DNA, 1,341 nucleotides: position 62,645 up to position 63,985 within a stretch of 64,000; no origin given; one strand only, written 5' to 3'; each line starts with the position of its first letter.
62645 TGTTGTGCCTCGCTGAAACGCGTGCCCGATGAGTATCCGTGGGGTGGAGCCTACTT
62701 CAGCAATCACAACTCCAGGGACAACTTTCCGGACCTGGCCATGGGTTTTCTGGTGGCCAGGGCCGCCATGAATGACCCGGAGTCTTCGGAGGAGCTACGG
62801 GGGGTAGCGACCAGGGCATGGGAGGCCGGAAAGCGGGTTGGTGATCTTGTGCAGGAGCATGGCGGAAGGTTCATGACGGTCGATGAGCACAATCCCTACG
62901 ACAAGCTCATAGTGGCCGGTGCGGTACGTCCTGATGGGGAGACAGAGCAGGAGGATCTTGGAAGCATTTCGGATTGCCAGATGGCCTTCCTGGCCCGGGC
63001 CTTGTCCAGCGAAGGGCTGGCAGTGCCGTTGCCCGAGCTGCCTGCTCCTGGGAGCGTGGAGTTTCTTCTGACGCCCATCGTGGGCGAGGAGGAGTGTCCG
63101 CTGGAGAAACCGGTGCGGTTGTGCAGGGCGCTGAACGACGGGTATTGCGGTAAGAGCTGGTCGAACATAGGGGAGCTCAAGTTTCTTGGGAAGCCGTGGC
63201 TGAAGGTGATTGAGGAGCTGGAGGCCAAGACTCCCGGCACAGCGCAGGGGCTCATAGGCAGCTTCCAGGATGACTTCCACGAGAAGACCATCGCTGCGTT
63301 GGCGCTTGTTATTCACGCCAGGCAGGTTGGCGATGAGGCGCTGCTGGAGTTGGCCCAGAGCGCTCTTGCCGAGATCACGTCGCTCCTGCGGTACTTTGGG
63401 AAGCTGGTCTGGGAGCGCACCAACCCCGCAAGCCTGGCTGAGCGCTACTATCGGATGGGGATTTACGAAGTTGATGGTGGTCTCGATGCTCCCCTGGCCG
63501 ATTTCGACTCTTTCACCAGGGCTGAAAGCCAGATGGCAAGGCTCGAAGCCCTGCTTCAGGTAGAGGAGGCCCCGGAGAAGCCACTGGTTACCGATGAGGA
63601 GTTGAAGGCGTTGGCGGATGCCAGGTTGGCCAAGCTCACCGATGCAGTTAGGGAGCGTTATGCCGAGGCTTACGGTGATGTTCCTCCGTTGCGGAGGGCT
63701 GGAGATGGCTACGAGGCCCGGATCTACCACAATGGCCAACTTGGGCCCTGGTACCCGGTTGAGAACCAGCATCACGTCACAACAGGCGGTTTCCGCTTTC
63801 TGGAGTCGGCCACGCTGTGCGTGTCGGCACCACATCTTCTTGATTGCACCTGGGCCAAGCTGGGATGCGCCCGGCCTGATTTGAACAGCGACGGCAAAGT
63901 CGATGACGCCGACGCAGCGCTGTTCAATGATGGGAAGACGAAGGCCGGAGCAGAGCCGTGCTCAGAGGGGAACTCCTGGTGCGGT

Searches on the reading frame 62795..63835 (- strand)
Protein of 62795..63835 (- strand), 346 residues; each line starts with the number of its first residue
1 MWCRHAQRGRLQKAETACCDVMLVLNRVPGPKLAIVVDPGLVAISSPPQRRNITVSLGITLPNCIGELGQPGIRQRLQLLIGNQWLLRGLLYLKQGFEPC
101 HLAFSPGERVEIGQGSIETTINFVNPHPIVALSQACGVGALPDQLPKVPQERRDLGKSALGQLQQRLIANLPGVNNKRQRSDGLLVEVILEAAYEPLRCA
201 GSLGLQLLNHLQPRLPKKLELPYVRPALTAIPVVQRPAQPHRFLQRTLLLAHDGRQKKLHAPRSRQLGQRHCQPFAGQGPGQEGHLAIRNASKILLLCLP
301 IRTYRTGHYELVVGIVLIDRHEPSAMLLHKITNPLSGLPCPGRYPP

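Call 61: find_encoding_contigs(protein=window:62795-63835:-, flank=10000, max_places=2)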
Protein window:62795-63835:- (346 aa): no gene with exactly this product is on record in the collection.
